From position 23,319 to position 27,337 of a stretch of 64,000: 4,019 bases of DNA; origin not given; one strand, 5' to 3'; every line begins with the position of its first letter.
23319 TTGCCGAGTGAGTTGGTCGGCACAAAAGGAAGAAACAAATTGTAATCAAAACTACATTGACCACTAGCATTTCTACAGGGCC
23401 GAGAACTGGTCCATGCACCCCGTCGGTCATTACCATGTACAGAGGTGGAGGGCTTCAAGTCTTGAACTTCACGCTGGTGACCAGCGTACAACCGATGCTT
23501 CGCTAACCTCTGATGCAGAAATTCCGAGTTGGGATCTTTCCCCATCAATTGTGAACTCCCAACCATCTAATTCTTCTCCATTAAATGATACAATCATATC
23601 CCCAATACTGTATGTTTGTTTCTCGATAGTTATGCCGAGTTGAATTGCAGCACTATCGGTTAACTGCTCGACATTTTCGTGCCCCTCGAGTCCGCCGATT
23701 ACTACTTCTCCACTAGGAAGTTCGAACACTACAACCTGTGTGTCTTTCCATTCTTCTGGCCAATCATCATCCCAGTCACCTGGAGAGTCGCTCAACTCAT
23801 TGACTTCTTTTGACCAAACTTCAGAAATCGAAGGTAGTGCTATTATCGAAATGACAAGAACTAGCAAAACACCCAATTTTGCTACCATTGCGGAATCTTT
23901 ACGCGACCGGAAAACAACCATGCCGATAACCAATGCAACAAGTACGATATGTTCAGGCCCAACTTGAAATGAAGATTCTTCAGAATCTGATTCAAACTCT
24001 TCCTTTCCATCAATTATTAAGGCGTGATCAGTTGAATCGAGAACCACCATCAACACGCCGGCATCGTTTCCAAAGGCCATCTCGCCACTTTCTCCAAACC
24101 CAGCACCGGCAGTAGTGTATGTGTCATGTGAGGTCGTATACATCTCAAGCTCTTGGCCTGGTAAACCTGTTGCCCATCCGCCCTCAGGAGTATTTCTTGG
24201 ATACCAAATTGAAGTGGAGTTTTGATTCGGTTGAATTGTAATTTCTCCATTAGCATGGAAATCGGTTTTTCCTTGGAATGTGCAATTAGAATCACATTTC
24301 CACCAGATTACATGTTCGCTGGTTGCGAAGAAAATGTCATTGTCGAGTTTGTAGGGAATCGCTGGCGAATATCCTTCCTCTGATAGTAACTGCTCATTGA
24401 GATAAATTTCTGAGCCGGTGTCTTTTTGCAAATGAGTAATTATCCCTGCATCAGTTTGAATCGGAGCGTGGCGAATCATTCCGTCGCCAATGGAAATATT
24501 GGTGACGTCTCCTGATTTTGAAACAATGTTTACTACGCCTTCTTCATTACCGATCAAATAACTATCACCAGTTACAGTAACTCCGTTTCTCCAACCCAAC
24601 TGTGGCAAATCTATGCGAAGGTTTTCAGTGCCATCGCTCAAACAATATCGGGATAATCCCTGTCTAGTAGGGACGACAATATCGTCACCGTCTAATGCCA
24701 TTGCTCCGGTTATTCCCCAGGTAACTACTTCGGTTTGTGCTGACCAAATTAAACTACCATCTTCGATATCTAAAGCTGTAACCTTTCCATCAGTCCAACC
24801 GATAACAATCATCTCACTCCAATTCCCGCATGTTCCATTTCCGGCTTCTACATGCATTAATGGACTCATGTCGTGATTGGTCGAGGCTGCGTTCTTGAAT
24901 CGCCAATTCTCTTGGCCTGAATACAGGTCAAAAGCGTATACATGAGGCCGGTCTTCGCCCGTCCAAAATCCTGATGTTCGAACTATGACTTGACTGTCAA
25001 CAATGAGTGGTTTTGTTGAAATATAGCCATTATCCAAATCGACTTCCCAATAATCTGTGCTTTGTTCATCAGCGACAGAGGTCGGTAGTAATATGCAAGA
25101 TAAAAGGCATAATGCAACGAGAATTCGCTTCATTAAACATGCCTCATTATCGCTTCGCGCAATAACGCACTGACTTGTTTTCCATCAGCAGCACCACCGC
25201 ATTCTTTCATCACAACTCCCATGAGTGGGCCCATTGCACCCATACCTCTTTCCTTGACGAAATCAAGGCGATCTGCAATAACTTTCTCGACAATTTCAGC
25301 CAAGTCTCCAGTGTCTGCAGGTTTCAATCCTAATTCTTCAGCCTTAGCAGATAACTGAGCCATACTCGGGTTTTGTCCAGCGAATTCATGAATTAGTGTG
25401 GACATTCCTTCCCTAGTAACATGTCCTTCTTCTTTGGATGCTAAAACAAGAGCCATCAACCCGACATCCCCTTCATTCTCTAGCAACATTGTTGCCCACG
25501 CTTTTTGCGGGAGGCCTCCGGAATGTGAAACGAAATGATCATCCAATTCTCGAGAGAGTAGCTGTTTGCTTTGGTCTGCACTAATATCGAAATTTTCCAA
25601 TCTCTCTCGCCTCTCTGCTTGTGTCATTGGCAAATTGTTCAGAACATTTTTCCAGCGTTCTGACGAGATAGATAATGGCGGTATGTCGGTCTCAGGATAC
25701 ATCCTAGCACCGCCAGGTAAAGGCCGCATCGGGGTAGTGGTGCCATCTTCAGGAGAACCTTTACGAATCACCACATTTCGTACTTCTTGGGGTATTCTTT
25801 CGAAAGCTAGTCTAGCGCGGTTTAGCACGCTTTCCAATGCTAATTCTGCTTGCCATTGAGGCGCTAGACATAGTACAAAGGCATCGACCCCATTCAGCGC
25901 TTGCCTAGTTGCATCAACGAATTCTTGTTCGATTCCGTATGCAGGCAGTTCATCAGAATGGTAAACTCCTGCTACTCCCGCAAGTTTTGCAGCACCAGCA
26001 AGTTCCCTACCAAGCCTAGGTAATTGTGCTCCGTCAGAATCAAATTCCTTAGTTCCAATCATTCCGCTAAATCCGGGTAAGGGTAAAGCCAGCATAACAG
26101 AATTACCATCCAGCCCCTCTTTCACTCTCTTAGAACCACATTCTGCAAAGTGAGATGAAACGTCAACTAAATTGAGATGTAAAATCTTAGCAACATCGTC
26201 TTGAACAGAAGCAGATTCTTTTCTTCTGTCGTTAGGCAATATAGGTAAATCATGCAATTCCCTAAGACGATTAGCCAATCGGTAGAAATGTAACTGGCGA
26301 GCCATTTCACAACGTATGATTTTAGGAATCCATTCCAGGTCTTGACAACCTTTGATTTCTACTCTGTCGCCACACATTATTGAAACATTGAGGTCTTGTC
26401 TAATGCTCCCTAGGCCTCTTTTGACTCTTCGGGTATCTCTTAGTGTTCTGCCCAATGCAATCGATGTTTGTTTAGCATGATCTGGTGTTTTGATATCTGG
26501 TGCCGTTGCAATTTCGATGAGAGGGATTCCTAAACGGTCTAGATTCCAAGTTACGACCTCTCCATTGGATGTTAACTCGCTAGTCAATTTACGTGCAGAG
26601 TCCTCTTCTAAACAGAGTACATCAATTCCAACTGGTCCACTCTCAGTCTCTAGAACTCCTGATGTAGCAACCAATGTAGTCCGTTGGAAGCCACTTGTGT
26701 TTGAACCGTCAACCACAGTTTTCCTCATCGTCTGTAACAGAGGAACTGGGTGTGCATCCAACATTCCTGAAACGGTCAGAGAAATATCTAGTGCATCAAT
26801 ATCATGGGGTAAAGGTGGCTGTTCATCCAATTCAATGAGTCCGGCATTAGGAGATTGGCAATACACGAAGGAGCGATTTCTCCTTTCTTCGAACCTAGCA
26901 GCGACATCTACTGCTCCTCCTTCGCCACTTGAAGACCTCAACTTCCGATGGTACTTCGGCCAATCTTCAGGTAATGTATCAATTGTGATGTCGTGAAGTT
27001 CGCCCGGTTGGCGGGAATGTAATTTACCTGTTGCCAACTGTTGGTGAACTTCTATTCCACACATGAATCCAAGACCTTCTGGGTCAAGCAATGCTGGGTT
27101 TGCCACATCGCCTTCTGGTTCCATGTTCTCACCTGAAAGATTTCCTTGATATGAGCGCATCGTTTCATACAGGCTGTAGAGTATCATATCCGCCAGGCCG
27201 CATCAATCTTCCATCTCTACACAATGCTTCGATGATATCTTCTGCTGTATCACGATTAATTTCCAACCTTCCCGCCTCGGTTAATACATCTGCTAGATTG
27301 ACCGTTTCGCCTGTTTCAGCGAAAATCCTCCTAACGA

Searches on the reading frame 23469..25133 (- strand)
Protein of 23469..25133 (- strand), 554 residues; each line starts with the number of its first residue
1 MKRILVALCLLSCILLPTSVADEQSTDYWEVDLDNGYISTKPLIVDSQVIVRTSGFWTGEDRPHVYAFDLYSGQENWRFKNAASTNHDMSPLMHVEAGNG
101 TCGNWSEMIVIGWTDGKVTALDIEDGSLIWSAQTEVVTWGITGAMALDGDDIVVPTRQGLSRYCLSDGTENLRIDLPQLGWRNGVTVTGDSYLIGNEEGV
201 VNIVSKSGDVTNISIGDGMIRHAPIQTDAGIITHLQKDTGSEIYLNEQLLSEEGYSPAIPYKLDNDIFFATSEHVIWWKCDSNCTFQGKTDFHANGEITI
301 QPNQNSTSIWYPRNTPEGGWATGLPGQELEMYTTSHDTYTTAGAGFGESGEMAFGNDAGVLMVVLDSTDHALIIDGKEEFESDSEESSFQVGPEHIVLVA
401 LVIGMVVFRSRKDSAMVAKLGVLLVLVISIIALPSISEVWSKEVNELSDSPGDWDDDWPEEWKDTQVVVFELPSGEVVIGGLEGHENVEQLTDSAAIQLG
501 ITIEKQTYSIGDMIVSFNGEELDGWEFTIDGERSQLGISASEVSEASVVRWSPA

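Call 10: search_protein_families(library=pfam, proteins=[window:23469-25133:-], max_evalue=0.001)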
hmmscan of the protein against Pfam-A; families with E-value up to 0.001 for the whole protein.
window:23469-25133:- (554 aa): 3 families
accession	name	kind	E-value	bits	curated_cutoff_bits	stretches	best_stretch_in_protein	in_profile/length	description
PF13360.13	PQQ_2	-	8.8e-12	45.6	27.6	1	27-207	55-226/233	Outer membrane protein assembly factor BamB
PF01011.28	PQQ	-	5.8e-05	22.4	26.7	1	37-108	161-234/595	Glucose/ethanol/alcohol dehydrogenase, beta-propeller domain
PF13570.13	Beta-prop_ACSF4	-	0.00025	21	133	0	57-157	65-153/329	Beta-alanine-activating enzyme, beta-propeller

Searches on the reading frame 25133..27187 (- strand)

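Call 10: search_protein_families(library=pfam, proteins=[window:25133-27187:-], max_evalue=0.001)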
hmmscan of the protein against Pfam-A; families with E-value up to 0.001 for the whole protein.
window:25133-27187:- (684 aa): 3 families
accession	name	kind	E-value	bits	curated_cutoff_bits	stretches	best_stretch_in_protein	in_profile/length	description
PF02934.20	GatB_N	-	1.6e-40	139.5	23.4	1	42-511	2-275/277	GatB/GatE catalytic domain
PF02637.23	GatB_Yqey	-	3.4e-12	46.9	27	1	582-680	49-148/148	GatB domain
PF09424.15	YqeY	-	2.4e-05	24.9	27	1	632-679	95-142/143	Yqey-like protein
